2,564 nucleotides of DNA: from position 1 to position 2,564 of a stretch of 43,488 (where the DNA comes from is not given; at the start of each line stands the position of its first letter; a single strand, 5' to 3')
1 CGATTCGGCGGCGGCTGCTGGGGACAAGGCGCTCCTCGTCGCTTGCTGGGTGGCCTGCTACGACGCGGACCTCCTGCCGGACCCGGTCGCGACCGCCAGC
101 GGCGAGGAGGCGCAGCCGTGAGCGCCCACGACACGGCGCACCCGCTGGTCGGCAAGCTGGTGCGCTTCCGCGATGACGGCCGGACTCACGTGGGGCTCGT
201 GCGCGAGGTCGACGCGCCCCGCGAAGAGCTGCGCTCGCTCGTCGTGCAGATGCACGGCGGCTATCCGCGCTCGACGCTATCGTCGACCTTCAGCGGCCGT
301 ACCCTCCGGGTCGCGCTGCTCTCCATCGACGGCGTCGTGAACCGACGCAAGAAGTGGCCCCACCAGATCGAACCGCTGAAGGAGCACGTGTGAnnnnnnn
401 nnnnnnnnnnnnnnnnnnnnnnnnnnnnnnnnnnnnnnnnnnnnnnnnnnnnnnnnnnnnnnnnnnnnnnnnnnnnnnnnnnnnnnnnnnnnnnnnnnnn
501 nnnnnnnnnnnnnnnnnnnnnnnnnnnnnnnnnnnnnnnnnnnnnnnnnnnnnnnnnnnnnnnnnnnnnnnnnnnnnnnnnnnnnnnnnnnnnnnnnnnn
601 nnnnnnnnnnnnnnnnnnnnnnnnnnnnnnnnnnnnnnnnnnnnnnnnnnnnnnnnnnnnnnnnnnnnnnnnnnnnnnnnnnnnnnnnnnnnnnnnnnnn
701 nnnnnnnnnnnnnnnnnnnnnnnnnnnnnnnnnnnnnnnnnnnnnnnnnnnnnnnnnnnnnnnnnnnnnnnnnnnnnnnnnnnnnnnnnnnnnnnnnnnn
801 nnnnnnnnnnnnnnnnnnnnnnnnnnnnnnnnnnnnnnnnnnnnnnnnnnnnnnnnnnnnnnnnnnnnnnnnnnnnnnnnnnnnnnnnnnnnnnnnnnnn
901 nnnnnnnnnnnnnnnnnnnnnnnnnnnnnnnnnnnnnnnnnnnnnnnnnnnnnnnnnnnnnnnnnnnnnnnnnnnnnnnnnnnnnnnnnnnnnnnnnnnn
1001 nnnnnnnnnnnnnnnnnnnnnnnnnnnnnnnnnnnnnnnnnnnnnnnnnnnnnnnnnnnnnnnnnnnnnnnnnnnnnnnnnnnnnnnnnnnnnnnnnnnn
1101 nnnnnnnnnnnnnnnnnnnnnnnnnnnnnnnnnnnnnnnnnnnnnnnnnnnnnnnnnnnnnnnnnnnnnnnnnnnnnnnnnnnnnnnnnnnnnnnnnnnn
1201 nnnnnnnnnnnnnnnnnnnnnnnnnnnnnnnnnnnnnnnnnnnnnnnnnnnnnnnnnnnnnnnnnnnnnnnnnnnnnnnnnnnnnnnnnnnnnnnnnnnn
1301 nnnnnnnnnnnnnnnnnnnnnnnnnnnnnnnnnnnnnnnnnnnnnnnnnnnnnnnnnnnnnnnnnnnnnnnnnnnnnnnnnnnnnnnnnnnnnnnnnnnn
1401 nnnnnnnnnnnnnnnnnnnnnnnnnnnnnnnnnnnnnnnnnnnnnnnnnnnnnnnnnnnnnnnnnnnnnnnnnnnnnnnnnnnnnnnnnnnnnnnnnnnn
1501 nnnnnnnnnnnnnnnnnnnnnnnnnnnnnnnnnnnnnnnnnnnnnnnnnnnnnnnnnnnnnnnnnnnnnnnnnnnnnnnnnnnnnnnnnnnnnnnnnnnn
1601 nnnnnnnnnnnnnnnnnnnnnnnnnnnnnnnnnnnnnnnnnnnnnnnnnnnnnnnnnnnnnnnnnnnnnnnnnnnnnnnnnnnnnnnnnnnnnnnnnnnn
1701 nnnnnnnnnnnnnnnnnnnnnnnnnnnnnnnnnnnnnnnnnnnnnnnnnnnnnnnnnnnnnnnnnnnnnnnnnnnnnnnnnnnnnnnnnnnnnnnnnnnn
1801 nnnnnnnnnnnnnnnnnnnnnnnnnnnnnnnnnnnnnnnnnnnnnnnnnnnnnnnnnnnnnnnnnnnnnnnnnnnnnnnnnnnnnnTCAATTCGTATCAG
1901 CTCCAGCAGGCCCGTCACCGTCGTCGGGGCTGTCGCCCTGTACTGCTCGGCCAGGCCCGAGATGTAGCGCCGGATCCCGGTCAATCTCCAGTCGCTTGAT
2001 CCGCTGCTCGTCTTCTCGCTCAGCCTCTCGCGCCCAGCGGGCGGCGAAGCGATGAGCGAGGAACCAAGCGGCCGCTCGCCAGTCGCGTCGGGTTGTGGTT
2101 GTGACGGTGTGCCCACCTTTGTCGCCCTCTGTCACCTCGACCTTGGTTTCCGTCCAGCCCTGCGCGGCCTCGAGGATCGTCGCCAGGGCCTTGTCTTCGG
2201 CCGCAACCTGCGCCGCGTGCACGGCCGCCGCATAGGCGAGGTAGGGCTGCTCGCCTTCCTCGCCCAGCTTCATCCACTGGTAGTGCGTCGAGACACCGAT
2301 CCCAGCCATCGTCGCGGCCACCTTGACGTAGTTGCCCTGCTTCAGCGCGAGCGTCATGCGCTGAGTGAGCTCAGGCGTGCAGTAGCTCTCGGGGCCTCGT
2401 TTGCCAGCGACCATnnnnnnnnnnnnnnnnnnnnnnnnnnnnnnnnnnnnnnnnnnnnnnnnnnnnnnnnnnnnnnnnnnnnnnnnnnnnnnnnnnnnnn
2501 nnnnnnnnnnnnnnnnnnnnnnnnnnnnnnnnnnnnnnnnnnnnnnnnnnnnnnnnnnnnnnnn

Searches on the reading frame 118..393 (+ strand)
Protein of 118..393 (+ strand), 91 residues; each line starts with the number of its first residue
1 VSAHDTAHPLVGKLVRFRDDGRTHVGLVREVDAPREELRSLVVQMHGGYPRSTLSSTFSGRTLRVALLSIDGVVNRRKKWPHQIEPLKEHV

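Call 8: search_protein_families(library=pfam, proteins=[window:118-390:+], max_evalue=0.01)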
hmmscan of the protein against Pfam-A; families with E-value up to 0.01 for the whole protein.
window:118-390:+ (91 aa): 1 family
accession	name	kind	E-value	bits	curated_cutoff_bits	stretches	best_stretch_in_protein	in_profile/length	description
PF02294.24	7kD_DNA_binding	-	0.0082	16.6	25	0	11-39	24-54/58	7kD DNA-binding domain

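Call 25: search_protein_families(library=phrogs, proteins=[window:118-390:+], max_evalue=0.01)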
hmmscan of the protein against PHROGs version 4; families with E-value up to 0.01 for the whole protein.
window:118-390:+ (91 aa): 0 families

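Call 47: search_protein_families(library=padloc, proteins=[window:118-390:+], max_evalue=0.01)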
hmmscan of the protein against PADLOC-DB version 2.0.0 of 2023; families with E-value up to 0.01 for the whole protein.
window:118-390:+ (91 aa): 0 families

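Call 48: search_protein_families(library=ncbifam, proteins=[window:118-390:+], max_evalue=0.01)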
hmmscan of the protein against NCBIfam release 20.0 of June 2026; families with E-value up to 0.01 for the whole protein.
window:118-390:+ (91 aa): 1 family
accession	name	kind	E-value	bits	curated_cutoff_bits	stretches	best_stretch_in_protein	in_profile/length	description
NF045555.1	Sul7d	equivalog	0.0079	16.1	100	0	11-39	26-56/61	Sul7d family chromatin protein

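Call 81: find_encoding_contigs(protein=window:118-393:+, flank=3000)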
Protein window:118-393:+ (91 aa): 1 contig read that carries it; 1 place shown.
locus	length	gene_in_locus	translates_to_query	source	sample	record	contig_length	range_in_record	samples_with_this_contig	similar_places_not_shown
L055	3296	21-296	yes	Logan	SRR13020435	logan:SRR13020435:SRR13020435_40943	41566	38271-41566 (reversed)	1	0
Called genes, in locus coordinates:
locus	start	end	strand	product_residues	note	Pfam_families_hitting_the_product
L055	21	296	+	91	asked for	-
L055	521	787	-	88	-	-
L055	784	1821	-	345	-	-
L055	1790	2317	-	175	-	-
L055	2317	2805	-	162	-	-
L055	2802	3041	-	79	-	-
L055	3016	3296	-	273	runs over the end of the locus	-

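Call 88: search_solved_structures(query=window:118-390:+, max_evalue=5)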
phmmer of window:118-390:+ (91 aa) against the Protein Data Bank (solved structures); distinct sequences matched with E-value up to 5: 28.
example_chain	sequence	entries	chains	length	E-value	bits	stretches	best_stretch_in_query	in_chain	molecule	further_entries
4cj0_B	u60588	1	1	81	0.06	17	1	12-41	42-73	E12 AFFITIN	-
9qog_A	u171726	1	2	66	0.11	16.1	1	12-41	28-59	Nanofitin C10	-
1xx8_A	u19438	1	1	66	0.12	16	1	10-41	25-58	Sac7d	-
9qdo_A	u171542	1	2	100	0.13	15.9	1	12-41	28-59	Nanofitin C10-coiled-coil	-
1azp_A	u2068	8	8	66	0.16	15.6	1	11-41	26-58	PROTEIN (HYPERTHERMOPHILE CHROMOSOMAL PROTEIN SAC7D) | CHROMOSOMAL PROTEIN SAC7D | SAC7D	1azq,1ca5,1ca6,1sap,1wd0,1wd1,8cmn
9qnu_A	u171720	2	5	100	0.19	15.4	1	12-41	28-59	Foldamer-binding Nanofitin C10 fused to a coiled-coil domain | DNA-binding protein 7d,Talin-1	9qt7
1wvl_A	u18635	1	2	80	0.2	15.3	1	11-41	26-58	DNA-binding proteins 7a/7b/7d, GCN4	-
1wtp_A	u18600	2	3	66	0.29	14.8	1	11-41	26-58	DNA-binding proteins 7a/7b/7d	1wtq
1wtr_A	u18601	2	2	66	0.38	14.4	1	11-41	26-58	DNA-binding proteins 7a/7b/7d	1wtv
1wtw_A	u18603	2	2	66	0.38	14.4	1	11-41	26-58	DNA-binding proteins 7a/7b/7d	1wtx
6voy_A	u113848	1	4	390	0.47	14.1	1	11-49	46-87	DNA-binding protein 7d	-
1c8c_A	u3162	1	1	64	0.54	13.9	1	11-44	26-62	DNA-BINDING PROTEIN 7A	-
9c9m_A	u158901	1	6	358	0.72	13.5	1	11-49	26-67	Integrase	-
1wto_A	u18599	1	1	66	0.78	13.4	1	12-41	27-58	DNA-binding proteins 7a/7b/7d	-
2cvr_A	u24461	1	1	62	0.78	13.4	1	11-42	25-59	DNA-binding protein 7a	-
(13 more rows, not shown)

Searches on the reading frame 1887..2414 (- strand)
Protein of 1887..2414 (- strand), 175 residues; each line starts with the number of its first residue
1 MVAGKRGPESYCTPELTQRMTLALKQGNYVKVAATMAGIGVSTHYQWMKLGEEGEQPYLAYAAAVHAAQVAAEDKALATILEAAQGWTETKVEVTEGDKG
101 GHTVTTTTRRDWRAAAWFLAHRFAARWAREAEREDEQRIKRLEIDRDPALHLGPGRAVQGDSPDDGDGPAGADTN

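Call 8: search_protein_families(library=pfam, proteins=[window:1887-2414:-], max_evalue=0.01)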
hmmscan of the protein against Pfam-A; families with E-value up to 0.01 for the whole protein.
window:1887-2414:- (175 aa): 0 families

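Call 25: search_protein_families(library=phrogs, proteins=[window:1887-2414:-], max_evalue=0.01)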
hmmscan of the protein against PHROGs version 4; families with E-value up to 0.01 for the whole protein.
window:1887-2414:- (175 aa): 1 family
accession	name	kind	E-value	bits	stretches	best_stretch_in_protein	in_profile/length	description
phrog_4102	-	head and packaging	1e-16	62.5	1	11-89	14-96/166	terminase small subunit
